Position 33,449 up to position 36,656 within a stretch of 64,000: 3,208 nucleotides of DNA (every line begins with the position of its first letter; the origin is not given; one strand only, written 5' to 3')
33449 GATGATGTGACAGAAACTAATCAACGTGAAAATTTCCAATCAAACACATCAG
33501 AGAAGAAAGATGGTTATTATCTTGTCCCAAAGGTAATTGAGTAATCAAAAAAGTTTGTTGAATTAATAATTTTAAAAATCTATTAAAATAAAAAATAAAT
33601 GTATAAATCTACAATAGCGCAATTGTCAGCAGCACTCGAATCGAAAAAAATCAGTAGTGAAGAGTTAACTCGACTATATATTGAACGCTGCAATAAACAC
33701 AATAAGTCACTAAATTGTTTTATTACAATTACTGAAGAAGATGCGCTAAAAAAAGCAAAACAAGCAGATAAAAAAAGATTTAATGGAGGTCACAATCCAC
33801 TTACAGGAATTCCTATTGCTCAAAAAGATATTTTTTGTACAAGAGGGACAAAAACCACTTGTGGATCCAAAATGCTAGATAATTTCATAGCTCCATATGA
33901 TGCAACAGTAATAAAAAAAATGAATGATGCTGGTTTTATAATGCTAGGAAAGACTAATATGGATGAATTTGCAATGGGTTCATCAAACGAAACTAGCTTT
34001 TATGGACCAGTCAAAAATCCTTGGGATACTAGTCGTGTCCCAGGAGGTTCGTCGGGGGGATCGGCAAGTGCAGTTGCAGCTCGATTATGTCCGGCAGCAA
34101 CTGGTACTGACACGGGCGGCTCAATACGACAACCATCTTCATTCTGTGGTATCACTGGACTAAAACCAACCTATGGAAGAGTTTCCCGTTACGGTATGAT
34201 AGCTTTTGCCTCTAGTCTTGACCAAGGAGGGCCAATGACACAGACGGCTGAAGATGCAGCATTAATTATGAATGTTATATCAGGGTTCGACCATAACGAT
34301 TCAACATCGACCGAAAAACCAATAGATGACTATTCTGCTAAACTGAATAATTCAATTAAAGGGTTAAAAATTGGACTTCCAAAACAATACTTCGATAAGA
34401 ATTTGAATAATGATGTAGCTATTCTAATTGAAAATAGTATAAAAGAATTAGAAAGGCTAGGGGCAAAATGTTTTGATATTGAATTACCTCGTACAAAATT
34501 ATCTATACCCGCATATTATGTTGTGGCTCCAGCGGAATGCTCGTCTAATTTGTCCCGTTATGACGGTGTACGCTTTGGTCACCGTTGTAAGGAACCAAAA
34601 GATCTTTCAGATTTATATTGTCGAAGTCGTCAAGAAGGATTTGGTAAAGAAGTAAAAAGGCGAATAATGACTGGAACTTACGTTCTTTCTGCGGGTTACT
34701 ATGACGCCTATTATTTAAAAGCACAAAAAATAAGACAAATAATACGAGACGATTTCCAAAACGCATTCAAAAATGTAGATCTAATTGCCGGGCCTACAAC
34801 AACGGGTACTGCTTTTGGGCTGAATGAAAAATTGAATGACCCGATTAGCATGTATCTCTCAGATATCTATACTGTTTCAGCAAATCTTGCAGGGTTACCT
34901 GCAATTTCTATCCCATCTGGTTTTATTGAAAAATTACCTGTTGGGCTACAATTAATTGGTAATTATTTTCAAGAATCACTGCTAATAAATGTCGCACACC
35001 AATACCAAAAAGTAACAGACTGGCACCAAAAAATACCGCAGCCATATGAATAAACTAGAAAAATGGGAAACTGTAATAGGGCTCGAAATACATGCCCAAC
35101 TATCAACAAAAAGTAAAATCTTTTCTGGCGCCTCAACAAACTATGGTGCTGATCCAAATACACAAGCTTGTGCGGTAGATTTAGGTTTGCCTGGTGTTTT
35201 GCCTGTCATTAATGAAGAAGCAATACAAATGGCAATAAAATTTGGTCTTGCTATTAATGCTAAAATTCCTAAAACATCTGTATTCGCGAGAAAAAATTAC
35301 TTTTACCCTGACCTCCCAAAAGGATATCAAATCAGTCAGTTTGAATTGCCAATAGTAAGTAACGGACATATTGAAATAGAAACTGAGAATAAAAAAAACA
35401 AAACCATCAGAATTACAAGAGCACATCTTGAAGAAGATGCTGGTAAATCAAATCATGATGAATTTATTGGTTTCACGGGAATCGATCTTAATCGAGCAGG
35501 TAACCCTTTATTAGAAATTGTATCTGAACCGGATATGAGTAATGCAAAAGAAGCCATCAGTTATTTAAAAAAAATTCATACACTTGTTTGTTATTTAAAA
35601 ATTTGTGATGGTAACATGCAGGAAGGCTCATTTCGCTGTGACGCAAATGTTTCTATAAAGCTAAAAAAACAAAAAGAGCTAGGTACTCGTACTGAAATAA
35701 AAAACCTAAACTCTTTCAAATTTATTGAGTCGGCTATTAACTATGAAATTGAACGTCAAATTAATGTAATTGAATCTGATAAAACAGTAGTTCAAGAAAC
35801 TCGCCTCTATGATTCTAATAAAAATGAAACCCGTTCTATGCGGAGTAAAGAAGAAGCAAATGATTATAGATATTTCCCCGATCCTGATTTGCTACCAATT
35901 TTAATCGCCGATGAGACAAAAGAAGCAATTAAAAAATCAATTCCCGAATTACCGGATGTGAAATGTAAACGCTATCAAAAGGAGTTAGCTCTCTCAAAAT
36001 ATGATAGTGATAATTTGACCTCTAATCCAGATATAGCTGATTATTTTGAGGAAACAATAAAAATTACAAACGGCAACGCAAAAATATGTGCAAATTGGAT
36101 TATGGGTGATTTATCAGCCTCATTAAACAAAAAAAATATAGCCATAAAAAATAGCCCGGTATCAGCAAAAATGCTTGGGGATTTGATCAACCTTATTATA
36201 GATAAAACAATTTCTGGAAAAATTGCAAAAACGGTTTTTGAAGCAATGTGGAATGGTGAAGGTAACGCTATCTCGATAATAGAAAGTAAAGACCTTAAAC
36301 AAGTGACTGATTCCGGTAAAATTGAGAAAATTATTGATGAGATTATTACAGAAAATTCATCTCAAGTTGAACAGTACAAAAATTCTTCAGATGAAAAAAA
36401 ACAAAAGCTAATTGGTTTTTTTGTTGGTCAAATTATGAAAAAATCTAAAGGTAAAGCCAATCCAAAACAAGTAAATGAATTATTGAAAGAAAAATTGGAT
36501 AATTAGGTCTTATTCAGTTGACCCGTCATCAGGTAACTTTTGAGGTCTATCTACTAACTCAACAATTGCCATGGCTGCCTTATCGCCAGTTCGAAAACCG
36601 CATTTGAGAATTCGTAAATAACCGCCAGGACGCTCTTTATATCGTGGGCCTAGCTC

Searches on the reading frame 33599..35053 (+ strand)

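Call 20: search_protein_families(library=pfam, proteins=[window:33599-35053:+], max_evalue=0.0001)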
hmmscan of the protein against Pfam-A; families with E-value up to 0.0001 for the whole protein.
window:33599-35053:+ (484 aa): 1 family
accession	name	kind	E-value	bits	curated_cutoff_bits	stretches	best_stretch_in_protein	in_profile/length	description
PF01425.27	Amidase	-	2.6e-157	524.9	27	1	22-462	1-444/445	Amidase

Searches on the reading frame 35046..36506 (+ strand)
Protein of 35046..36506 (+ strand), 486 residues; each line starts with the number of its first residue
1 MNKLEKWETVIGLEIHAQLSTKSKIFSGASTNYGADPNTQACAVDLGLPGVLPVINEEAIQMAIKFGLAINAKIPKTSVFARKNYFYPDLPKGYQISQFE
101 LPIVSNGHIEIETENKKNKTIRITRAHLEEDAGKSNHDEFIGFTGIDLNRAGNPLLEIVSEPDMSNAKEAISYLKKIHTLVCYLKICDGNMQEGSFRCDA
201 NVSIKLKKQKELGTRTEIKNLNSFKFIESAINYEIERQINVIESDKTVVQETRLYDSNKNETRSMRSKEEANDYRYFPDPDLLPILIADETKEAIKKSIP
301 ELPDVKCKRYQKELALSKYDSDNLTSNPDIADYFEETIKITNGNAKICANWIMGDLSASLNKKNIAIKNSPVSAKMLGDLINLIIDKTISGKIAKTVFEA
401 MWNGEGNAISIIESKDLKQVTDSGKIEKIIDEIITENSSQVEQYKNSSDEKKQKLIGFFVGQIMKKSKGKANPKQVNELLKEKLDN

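Call 20: search_protein_families(library=pfam, proteins=[window:35046-36506:+], max_evalue=0.0001)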
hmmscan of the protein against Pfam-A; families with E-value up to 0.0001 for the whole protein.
window:35046-36506:+ (486 aa): 2 families
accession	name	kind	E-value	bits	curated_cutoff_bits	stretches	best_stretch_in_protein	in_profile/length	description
PF02934.20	GatB_N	-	2.6e-122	407.8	23.4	1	9-291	1-275/277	GatB/GatE catalytic domain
PF02637.23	GatB_Yqey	-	4.1e-50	169.9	27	1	332-484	1-148/148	GatB domain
